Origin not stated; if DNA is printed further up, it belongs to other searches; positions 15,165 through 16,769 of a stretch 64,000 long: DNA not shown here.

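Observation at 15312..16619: Single polypeptide combining a radical-SAM-like domain with the ArcS catalytic motif, divergent from tgtA (archaeosine pathway fusion)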

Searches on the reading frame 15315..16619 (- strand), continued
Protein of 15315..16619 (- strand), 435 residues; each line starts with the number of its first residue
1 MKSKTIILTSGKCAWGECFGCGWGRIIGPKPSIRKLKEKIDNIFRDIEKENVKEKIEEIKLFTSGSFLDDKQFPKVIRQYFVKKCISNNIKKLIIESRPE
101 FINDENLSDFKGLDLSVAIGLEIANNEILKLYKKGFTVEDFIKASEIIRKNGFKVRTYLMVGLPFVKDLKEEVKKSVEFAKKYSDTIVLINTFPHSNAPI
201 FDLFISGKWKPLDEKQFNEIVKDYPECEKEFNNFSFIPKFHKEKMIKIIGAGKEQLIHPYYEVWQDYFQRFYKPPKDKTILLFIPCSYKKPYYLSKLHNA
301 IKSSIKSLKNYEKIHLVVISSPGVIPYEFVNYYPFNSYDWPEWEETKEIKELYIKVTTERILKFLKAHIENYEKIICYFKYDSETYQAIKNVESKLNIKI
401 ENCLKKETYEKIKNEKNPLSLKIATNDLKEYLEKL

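Call 23: find_encoding_contigs(protein=P0047, flank=8000, max_places=1)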
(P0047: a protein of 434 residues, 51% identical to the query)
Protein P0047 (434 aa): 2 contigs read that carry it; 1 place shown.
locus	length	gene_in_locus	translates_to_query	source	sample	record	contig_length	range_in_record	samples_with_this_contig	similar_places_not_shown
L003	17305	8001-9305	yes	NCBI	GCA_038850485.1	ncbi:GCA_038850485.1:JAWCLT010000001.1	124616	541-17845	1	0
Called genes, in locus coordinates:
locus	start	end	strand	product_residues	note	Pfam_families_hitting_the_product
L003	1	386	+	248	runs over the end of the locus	PF00154:RecA_N (weak), PF06745:ATPase, PF13481:AAA_25, PF06745:ATPase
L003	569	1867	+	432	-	PF01455:HupF_HypC, PF04055:Radical_SAM, PF06968:BATS (weak)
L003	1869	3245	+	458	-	PF04055:Radical_SAM, PF06968:BATS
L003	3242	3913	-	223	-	PF00121:TIM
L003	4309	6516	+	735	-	PF00270:DEAD, PF04851:ResIII, PF21210:RNA_helicase_helical, PF00271:Helicase_C, PF02732:ERCC4, PF12826:HHH_2, PF14520:HHH_5, PF00633:HHH, +1 more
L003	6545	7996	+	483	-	-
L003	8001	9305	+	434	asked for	PF04055:Radical_SAM, PF17884:DUF5591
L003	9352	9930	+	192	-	PF00210:Ferritin, PF02915:Rubrerythrin, PF23458:DUF7130 (faint), PF21349:RUBY_RBDX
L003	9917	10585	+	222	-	PF22175:Ogg-HhH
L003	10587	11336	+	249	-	PF01026:TatD_DNase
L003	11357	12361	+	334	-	PF00586:AIRS, PF02769:AIRS_C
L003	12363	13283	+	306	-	PF01063:Aminotran_4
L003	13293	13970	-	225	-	PF00696:AA_kinase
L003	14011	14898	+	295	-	PF00294:PfkB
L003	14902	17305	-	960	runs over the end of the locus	PF06068:TIP49 (faint), PF13173:AAA_14 (faint), PF13207:AAA_17 (faint), PF00308:Bac_DnaA (faint), PF00004:AAA, PF17862:AAA_lid_3, PF00004:AAA, PF17862:AAA_lid_3 (weak), +13 more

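Call 24: find_encoding_contigs(protein=P0087, flank=8000, max_places=1)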
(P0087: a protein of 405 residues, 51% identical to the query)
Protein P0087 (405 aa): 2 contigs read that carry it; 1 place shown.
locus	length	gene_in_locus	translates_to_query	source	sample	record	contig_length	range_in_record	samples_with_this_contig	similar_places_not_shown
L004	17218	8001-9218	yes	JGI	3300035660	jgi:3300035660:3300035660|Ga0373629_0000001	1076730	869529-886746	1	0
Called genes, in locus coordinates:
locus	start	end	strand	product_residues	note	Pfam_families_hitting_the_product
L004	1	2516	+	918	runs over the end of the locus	PF07494:Reg_prop (faint), PF13540:RCC1_2 (faint), PF06739:SBBP (weak)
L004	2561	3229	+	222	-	-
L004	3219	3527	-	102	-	PF00352:TBP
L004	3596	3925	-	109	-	-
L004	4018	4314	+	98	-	PF01157:Ribosomal_L21e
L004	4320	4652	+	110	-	PF03874:RNA_pol_Rpb4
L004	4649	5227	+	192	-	PF04919:DUF655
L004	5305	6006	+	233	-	PF00398:RrnaAD, PF13649:Methyltransf_25 (faint)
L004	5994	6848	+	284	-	PF00892:EamA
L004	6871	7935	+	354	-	PF21686:LigD_Prim-Pol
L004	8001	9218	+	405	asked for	PF04055:Radical_SAM, PF17884:DUF5591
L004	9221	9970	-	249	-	-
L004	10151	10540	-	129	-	PF28505:DUF1699_N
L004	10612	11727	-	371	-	PF04406:TP6A_N, PF20768:Topo_VI_alpha, PF21180:TOP6A-Spo11_Toprim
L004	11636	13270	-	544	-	PF02518:HATPase_c, PF09239:Topo-VIb_trans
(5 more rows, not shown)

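Call 25: find_encoding_contigs(protein=P0101, flank=8000, max_places=1)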
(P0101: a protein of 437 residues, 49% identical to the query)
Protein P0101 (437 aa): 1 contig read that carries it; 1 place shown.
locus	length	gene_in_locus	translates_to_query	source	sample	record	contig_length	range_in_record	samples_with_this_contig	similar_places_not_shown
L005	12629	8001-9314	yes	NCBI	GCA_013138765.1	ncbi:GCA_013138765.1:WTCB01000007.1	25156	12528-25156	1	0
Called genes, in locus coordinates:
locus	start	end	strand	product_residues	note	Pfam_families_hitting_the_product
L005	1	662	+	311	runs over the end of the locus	PF14520:HHH_5, PF00154:RecA_N, PF13481:AAA_25, PF08423:Rad51, PF06745:ATPase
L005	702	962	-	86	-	PF05239:PRC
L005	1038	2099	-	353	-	PF01637:ATPase_2, PF13401:AAA_22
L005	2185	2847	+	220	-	PF02834:LigT_PEase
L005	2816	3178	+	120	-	PF01336:tRNA_anti-codon (weak)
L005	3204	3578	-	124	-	-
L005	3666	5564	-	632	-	PF01702:TGT, PF14810:TGT_C2, PF01472:PUA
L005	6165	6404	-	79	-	-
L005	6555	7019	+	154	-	-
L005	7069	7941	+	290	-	PF00892:EamA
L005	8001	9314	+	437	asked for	PF04055:Radical_SAM, PF17884:DUF5591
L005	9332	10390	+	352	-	PF01321:Creatinase_N, PF00557:Peptidase_M24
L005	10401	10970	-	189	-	-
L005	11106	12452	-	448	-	-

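Call 26: find_encoding_contigs(protein=P0077, flank=8000, max_places=1)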
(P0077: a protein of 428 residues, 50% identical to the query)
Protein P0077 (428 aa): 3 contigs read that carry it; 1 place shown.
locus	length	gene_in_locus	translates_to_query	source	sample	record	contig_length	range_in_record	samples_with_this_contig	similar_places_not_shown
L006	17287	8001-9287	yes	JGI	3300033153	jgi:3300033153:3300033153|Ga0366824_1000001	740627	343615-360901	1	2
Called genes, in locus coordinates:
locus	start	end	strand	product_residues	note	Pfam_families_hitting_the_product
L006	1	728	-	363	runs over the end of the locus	PF04851:ResIII (faint), PF01637:ATPase_2 (weak), PF20720:nSTAND3 (faint), PF13401:AAA_22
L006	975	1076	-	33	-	-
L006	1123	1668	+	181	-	PF02834:LigT_PEase, PF10469:AKAP7_NLS, PF13563:2_5_RNA_ligase2, PF02834:LigT_PEase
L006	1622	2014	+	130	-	PF13742:tRNA_anti_2, PF12869:tRNA_anti-like (weak), PF01336:tRNA_anti-codon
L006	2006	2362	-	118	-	-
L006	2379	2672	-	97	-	-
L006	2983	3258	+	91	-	-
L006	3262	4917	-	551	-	PF01702:TGT, PF14809:TGT_C1 (weak), PF14810:TGT_C2, PF01472:PUA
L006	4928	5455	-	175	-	PF13521:AAA_28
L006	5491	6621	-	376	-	PF10092:DUF2330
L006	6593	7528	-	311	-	PF00491:Arginase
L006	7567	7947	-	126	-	PF02675:AdoMet_dc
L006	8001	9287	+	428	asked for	PF04055:Radical_SAM, PF17884:DUF5591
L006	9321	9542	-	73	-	-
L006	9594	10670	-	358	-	PF02073:Peptidase_M29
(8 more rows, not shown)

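Call 30: find_related_loci(query=A1, collection=genome_contigs, flank=10000)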
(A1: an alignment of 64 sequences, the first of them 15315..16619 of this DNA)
Query A1 (435 aa) in genome_contigs; peptide patterns used: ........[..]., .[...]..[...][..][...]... (x = any residue, [..] = any of these).
141 stretches matched a pattern; 137 encode a relative of the query (tblastn E <= 1e-3); the best 80 are kept; 80 distinct loci.
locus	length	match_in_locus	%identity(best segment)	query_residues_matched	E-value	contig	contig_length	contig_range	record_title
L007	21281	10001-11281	58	4-434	0e+0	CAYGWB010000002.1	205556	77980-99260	MAG TPA_asm: uncultured archaeon isolate ERP119294_co2_105 genome assembly, contig: k141_891702, whole genome shotgun se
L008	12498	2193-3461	61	1-428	4e-176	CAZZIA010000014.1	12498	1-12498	MAG TPA_asm: uncultured archaeon isolate binchicken_co387_65 genome assembly, contig: NODE_6368_length_12498_cov_6.13413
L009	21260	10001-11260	56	1-435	8e-169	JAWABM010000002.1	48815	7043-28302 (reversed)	MAG: Candidatus Aenigmatarchaeota archaeon isolate JZ-4_201808_bins_110 JZ-4_201808_bins_110_scaffold_2, whole genome sh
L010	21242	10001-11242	60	1-429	1e-167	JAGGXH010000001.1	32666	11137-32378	MAG: Candidatus Aenigmatarchaeota archaeon isolate AUK147 PB_MBMC_101_c_000000000068, whole genome shotgun sequence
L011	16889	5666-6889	58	4-421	7e-165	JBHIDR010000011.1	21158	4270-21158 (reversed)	MAG: Candidatus Aenigmatarchaeota archaeon isolate b3.sp3_bin.38 NODE_637_length_21158_cov_5.687390, whole genome shotgu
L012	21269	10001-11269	54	4-435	2e-151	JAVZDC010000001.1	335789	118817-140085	MAG: archaeon isolate DRTY-6_201705_bins_95 DRTY-6_201705_bins_95_scaffold_1, whole genome shotgun sequence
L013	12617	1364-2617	55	1-430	4e-151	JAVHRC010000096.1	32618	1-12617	MAG: Candidatus Aenigmatarchaeota archaeon isolate WB01no19_42_17 NODE_692_length_32618_cov_10.962534, whole genome shot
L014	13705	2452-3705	55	1-432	1e-150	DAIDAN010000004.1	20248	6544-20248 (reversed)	MAG TPA_asm: Candidatus Aenigmatarchaeota archaeon isolate clean1842 NODE_4_length_20248_cov_9.014363, whole genome shot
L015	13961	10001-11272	56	1-433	4e-148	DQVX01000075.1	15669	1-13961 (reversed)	MAG TPA_asm: Nanoarchaeota archaeon isolate SZUA-1535 k95_109566, whole genome shotgun sequence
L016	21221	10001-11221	55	4-434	9e-148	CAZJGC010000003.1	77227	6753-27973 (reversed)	MAG TPA_asm: uncultured archaeon isolate SRP216583_co2_141 genome assembly, contig: NODE_110_length_77227_cov_75.662922,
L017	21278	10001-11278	52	4-434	4e-147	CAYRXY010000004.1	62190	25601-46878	MAG TPA_asm: uncultured archaeon isolate SRP141559_co1_164 genome assembly, contig: NODE_110_length_62190_cov_77.781234,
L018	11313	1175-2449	53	1-418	1e-146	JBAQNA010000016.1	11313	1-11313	MAG: Candidatus Aenigmatarchaeota archaeon isolate MFD12050_ilm_asm_bin17 k127_36223, whole genome shotgun sequence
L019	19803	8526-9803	52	1-428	2e-146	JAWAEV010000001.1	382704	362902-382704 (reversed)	MAG: Candidatus Altiarchaeota archaeon isolate QQ_201907_bins_163 QQ_201907_bins_163_scaffold_1, whole genome shotgun se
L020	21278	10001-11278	51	1-435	2e-145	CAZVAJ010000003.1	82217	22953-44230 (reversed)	MAG TPA_asm: Candidatus Micrarchaeota archaeon isolate SRP141559_co1_36 genome assembly, contig: NODE_57_length_82217_co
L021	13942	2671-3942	51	3-435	5e-145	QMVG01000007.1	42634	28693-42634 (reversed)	MAG: Candidatus Micrarchaeota archaeon isolate B47_G15 B47_Guay15_scaffold_00041, whole genome shotgun sequence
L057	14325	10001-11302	45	5-434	8e-124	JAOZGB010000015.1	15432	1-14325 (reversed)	MAG: Thermoproteota archaeon isolate INS_M21_B166 k127_711858, whole genome shotgun sequence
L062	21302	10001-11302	45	5-434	5e-122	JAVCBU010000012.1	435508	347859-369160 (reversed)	MAG: Thermoproteota archaeon isolate Kor1 Kor1_1, whole genome shotgun sequence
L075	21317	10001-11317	44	1-432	1e-118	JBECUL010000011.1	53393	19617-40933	MAG: Candidatus Asgardarchaeum abyssi isolate AB3033_2 AB3033_2-AB3033_2_NODE_24_53393_19.151_11, whole genome shotgun s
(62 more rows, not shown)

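Call 38: predict_structure(alignment_id=A1)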
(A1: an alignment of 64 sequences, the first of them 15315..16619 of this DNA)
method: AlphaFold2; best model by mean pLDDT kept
length: 435 residues; sequences in the alignment: 64
mean_pLDDT: 95.7   pTM: 0.89
mean pLDDT of the five models: 95.7, 95.4, 95.1, 94.9, 94.5
residues with pLDDT >= 90: 405; 70-90: 27; 50-70: 3; < 50: 0
segments of 3 or more residues with pLDDT < 50: none
pLDDT, mean of each block of 10 residues (from residue 1): 89 92 86 94 94 91 92 96 96 97 97 97 98 98 98 98 96 98 98 94 95 96 97 84 93 97 97 97 96 97 96 98 97 96 95 98 98 98 98 98 98 97 98 96
secondary structure, 60 per line:
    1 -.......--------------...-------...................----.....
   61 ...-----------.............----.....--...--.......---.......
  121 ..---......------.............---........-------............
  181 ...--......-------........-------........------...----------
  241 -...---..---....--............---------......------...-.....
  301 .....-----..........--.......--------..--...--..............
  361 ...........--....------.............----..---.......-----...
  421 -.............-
elements in order: E2-8 H33-51 E56-63 H75-87 E92-96 H104-110 E114-122 H126-131 H138-150 E154-161 H169-183 E186-191 H199-206 H214-221 E228-230 H253-256 H259-270 E280-285 H296-305 E314-320 E323-326 H347-371 E374-377 H384-396 H406-412 H422-434

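Call 40: search_protein_representatives(protein=window:15315-16619:-)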
Query: 435 residues. Proteins with E-value up to 0.001 (for the whole library): 1779; up to 1e-10: 254; up to 1e-30: 32. The best 150 are listed.
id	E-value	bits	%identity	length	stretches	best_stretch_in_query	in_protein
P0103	6.2e-128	443.9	53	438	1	2-432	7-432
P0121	9.1e-122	423.5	49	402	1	1-399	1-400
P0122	7.6e-117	407.3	44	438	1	4-434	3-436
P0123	6.2e-113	394.4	48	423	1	3-432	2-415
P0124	3.2e-99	349.2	43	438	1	5-430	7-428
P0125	7.7e-98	344.7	46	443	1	4-418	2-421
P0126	2.8e-97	342.9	43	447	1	2-418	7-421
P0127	2.8e-96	339.6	46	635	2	1-220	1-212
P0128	1.2e-92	327.6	42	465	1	4-399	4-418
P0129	1.7e-88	313.9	62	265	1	160-430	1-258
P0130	2.7e-88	313.3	40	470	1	3-405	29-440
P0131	7.8e-86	305.1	42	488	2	215-434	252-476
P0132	2.8e-79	283.5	40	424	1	8-414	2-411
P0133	6.9e-70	252.6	56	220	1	1-236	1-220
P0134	2.8e-66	240.7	45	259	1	9-268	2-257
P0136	7.0e-62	226.2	46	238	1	203-435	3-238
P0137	8.1e-56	206.2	40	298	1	3-274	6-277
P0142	1.8e-40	155.6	40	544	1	2-225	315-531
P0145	2.9e-35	138.5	41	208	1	238-416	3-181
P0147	2.6e-33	132.1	44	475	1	235-400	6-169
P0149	4.4e-33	131.3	31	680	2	252-400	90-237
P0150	7.2e-33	130.6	40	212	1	239-407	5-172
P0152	1.2e-30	123.3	39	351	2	153-282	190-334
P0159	8.2e-25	104.1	36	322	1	5-223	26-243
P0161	3.6e-24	101.9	38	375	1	242-412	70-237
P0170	1.8e-21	93.1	32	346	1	2-211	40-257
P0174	9.2e-21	90.7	34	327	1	6-211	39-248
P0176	3.0e-20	89.0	35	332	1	5-211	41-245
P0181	2.2e-19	86.2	33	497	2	5-170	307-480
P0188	2.5e-18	82.7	34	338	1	3-211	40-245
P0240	2.4e-14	69.6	37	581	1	240-399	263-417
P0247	4.5e-14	68.7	41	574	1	253-380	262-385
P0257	8.8e-14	67.7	37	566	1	255-387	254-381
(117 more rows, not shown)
